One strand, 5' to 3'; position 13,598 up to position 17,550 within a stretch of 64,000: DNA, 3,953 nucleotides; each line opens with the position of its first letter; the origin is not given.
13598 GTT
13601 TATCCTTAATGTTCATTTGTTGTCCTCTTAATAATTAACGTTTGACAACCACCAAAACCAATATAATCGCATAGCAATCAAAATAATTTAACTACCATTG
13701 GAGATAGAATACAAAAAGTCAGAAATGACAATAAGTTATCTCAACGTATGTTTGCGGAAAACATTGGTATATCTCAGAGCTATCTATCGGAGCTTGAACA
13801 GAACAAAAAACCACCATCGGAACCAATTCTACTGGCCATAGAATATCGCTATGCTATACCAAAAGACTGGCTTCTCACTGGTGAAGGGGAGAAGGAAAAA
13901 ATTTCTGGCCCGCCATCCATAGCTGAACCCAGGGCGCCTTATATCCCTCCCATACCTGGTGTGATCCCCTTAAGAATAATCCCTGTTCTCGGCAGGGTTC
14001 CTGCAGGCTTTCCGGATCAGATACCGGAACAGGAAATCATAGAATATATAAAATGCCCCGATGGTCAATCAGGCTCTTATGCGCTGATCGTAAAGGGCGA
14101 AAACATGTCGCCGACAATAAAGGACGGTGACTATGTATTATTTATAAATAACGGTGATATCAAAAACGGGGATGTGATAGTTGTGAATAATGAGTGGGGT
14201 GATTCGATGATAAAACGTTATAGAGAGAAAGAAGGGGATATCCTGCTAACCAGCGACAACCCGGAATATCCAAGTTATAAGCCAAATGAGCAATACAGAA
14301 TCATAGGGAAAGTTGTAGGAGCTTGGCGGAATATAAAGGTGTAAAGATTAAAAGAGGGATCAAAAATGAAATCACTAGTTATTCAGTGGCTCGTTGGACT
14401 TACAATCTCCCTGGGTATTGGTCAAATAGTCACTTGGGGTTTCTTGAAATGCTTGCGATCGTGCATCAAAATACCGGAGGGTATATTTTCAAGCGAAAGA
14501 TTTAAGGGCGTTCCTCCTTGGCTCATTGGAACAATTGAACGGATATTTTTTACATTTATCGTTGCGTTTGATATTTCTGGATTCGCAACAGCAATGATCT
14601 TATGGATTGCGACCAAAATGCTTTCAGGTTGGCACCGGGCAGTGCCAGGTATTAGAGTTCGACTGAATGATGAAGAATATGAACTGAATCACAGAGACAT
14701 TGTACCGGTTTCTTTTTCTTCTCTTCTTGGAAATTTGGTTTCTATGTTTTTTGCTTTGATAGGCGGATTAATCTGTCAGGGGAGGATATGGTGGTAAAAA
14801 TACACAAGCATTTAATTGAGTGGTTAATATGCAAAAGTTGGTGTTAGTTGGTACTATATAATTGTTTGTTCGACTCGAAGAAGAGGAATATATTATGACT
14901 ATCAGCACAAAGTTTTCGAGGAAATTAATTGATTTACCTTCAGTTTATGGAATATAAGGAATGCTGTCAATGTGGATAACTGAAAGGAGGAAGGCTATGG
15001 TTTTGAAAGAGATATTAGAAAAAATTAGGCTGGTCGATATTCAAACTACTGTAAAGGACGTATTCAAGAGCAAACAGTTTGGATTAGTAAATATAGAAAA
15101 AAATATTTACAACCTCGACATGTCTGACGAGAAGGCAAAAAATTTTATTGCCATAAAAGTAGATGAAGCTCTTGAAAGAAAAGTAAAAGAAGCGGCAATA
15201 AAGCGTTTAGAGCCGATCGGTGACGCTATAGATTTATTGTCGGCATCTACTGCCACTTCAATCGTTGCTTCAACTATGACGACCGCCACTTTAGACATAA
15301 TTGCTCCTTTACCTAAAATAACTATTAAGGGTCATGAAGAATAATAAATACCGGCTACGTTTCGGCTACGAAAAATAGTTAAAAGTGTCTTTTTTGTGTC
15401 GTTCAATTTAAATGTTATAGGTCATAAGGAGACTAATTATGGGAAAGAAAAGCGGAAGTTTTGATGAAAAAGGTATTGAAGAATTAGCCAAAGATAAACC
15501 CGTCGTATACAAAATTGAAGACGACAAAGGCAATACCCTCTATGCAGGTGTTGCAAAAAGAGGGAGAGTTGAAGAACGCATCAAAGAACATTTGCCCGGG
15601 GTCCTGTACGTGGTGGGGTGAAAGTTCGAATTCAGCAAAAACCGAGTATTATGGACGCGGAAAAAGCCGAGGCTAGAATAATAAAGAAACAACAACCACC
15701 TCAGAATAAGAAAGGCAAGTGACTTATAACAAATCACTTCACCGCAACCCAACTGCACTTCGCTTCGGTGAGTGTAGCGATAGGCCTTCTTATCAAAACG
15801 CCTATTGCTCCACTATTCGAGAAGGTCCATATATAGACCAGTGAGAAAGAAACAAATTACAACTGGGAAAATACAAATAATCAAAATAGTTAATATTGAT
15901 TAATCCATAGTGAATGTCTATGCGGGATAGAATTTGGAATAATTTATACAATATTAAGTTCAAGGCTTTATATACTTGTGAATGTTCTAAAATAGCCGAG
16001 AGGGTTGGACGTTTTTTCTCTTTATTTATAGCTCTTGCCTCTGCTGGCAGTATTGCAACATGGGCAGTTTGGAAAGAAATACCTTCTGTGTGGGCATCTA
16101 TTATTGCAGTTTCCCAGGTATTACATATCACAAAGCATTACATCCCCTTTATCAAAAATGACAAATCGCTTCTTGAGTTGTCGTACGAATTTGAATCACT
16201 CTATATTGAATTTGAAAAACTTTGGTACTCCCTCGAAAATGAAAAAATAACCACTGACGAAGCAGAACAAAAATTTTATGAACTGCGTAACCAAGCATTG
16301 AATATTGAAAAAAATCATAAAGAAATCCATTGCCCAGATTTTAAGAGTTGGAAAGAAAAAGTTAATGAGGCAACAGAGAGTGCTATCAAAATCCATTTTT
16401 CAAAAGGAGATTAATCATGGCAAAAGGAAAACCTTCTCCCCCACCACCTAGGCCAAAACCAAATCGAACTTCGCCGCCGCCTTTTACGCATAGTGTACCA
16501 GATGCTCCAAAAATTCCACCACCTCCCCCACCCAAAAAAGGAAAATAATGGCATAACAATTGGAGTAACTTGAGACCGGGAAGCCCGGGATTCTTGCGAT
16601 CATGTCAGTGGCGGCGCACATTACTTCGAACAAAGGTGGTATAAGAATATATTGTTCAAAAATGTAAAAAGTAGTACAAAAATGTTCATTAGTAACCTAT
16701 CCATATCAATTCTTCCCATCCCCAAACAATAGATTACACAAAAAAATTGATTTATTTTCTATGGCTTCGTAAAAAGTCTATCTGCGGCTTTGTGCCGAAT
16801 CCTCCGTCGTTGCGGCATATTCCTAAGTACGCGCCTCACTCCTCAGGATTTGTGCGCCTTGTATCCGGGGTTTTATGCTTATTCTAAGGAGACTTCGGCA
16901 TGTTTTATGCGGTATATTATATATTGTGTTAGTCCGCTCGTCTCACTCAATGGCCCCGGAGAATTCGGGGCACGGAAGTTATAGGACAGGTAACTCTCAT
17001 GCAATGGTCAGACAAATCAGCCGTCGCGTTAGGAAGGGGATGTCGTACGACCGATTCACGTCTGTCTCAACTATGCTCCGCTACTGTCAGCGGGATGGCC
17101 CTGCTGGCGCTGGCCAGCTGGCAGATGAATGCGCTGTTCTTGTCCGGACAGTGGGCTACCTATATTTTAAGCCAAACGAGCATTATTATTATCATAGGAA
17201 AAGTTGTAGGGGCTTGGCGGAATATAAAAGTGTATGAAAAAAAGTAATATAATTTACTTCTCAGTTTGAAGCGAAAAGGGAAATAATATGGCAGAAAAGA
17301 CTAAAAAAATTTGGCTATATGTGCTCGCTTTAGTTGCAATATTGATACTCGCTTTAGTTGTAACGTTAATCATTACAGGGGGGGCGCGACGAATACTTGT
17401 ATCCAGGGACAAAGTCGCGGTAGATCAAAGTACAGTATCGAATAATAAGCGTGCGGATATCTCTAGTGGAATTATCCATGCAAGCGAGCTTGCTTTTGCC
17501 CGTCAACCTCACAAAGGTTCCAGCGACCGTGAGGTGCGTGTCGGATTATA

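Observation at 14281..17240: A 2.9-kb cargo cassette is inserted directly after the prophage repressor gene and bounded by frame-crossing direct repeats; it is a candidate lysogeny-expressed, Rex-like exclusion system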

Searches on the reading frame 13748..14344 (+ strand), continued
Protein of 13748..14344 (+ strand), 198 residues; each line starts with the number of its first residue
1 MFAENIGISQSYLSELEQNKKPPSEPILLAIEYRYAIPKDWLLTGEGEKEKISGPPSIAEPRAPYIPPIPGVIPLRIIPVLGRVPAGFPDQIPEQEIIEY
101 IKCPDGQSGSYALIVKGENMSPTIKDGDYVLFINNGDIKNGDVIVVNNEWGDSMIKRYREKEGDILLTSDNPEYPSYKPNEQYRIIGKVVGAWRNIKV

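Call 71: search_protein_families(library=padloc, proteins=[L077:2275-3594:+], max_evalue=0.01)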
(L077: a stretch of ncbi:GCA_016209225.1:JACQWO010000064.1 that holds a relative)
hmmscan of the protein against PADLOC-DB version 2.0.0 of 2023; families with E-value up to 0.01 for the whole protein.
L077:2275-3594:+ (439 aa): 26 families (the best 25 are shown)
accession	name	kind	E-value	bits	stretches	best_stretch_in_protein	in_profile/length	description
PDLC03998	PD-Lambda-5_A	-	6.1e-88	293.7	1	9-438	5-464/466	-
PDLC04013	PD-Lambda-5_A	-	1.1e-64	217.4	1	8-431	5-429/440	-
PDLC04008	PD-Lambda-5_A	-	1.7e-59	199.9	1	10-439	6-449/449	-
PDLC04007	PD-Lambda-5_A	-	4.4e-53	179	1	11-426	6-434/454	-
PDLC04009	PD-Lambda-5_A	-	1.1e-45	154.2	1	11-433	6-475/488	-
PDLC03994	PD-Lambda-5_A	-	1.5e-38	130.9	2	10-284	7-281/508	-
PDLC04011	PD-Lambda-5_A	-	1.8e-38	130.4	2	8-256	6-261/526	-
PDLC04016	PD-Lambda-5_A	-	5.8e-38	129.1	2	9-256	6-264/494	-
PDLC04014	PD-Lambda-5_A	-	1.6e-35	120.8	1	12-438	6-447/456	-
PDLC03999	PD-Lambda-5_A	-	6.2e-32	108.9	1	10-258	8-266/493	-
PDLC04000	PD-Lambda-5_A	-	1.2e-30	105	1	9-284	6-280/428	-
PDLC04002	PD-Lambda-5_A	-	4.6e-28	96.6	2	15-257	14-256/471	-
PDLC04005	PD-Lambda-5_A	-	5.8e-26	89.5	2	9-256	17-285/502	-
PDLC04003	PD-Lambda-5_A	-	8.7e-26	88.9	1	11-260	7-263/487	-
PDLC04015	PD-Lambda-5_A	-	1.3e-23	81.8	1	10-429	6-451/463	-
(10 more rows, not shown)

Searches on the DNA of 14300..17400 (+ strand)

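Call 41: search_rna_families(source=window, start=14300, end=17400, threshold=evalue, max_evalue=5)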
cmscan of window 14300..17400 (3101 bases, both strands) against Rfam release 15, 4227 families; matches with E-value up to 5: 3.
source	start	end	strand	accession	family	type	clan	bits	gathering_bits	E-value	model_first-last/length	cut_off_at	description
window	16352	16404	-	RF02721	sca_ncR26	Gene; snRNA; snoRNA; scaRNA;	-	24.6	37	0.56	1-68/68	no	Small Cajal body specific RNA ncR26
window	15771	15818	+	RF04344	Plastid-psbA-3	Cis-reg;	CL00153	20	48.4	3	1-57/57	no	Plastid-psbA-3 3UTR RNA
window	14667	14727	+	RF00649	mir-128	Gene; miRNA;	-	18.9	49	0.47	1-83/83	no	mir-128 microRNA precursor family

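Call 44: search_dna_similar(query=window:16550-17290:+, collection=phages, mode=distant, max_evalue=0.01)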
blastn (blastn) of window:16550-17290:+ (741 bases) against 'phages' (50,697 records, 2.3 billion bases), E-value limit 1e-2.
No match.
